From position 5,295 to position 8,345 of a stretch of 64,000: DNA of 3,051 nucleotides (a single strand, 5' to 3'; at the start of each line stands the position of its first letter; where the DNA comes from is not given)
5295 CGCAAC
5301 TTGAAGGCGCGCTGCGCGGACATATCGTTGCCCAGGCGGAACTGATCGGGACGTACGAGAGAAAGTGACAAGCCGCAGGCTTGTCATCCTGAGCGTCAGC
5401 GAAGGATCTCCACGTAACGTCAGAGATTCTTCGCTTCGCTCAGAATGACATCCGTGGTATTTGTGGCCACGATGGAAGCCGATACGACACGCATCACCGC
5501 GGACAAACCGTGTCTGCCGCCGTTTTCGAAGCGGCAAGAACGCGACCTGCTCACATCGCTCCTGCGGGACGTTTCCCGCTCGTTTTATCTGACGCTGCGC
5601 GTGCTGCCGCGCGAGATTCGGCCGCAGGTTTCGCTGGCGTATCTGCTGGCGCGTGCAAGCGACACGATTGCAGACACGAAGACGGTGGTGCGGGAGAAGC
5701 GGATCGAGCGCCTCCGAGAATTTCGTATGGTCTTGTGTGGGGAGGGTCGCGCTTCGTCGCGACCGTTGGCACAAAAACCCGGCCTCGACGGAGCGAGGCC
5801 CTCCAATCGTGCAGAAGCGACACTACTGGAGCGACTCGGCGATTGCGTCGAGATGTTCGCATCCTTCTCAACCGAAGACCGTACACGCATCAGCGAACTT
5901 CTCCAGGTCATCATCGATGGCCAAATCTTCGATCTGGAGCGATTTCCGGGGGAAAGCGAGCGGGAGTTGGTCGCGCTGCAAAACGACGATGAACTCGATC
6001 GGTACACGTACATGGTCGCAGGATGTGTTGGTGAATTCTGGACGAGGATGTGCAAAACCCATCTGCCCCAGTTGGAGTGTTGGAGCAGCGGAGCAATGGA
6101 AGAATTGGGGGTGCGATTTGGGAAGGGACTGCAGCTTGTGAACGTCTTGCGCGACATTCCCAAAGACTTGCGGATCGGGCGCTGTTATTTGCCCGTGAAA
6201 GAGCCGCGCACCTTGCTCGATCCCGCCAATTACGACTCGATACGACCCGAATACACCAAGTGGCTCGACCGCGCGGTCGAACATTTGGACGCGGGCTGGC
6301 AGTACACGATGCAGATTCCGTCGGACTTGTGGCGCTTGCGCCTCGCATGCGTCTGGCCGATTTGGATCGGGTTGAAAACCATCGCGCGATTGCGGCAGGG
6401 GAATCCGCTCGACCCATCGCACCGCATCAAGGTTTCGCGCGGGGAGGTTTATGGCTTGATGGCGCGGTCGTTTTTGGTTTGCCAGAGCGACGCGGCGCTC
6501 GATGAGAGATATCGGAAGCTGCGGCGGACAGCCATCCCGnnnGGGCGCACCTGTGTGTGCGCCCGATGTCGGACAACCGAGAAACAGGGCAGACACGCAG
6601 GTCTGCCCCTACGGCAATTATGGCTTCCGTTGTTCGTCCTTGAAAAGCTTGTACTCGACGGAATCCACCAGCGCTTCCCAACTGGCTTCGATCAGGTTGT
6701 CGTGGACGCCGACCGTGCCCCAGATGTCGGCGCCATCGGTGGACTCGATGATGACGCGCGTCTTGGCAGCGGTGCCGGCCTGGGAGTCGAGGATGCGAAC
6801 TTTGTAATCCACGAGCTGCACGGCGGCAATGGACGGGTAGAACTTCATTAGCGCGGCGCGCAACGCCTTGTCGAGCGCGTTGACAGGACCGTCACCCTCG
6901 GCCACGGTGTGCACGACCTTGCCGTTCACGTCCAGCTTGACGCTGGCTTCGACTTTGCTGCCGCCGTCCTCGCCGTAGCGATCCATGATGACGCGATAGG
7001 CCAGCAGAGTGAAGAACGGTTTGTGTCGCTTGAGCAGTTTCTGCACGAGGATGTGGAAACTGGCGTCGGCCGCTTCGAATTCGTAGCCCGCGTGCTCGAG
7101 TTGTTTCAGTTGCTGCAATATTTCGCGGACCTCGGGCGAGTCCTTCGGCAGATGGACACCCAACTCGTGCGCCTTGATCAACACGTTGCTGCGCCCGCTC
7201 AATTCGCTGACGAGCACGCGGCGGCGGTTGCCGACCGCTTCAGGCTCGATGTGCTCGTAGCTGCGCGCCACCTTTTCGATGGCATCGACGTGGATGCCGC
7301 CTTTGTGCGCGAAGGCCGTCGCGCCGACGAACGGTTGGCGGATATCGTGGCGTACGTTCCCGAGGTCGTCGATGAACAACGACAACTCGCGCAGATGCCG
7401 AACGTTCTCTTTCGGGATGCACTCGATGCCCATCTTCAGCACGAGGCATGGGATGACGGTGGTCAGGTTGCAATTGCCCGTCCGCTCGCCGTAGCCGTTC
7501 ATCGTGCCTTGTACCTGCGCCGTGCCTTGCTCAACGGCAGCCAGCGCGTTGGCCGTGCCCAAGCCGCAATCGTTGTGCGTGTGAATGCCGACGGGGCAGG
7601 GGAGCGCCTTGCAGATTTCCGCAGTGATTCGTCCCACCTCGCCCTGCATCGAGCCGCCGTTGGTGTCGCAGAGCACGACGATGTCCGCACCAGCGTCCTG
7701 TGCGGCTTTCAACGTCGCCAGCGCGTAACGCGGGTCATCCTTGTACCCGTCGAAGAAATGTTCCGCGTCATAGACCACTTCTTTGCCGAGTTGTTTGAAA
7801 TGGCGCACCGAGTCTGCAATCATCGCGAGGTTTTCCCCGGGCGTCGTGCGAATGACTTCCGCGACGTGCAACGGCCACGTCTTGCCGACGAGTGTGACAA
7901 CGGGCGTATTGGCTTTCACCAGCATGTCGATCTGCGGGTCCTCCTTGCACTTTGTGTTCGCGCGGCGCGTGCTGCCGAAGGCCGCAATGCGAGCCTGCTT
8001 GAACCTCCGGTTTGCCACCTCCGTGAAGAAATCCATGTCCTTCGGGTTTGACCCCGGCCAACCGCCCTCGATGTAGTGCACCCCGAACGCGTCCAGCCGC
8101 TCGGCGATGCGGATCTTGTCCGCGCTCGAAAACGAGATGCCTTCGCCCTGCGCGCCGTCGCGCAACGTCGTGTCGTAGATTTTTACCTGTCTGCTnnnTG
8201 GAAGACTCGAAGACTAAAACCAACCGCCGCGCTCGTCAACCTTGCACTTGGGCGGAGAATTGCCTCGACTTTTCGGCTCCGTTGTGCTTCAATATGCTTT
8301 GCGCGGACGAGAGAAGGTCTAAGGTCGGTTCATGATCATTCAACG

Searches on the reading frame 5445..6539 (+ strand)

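Call 70: search_protein_families(library=pfam, proteins=[window:5445-6539:+], max_evalue=0.001)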
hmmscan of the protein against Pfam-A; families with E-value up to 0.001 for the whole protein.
window:5445-6539:+ (365 aa): 1 family
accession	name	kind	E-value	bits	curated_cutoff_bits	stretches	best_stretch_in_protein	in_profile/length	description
PF00494.24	SQS_PSY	-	4.5e-43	148.3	26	1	40-333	1-262/263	Squalene/phytoene synthase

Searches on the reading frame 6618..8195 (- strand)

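Call 70: search_protein_families(library=pfam, proteins=[window:6618-8195:-], max_evalue=0.001)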
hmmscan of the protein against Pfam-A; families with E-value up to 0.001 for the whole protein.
window:6618-8195:- (525 aa): 3 families
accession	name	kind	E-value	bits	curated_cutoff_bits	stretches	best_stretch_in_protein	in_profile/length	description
PF00682.25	HMGL-like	-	1.1e-47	163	29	1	3-253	1-241/260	HMGL-like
PF08502.15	LeuA_dimer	-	3.9e-26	91.9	24.9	1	375-516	2-130/131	LeuA allosteric (dimerisation) domain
PF22617.1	HCS_D2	-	6.7e-16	58.9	27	1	290-367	2-78/82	Homocitrate synthase post-HMGL domain-like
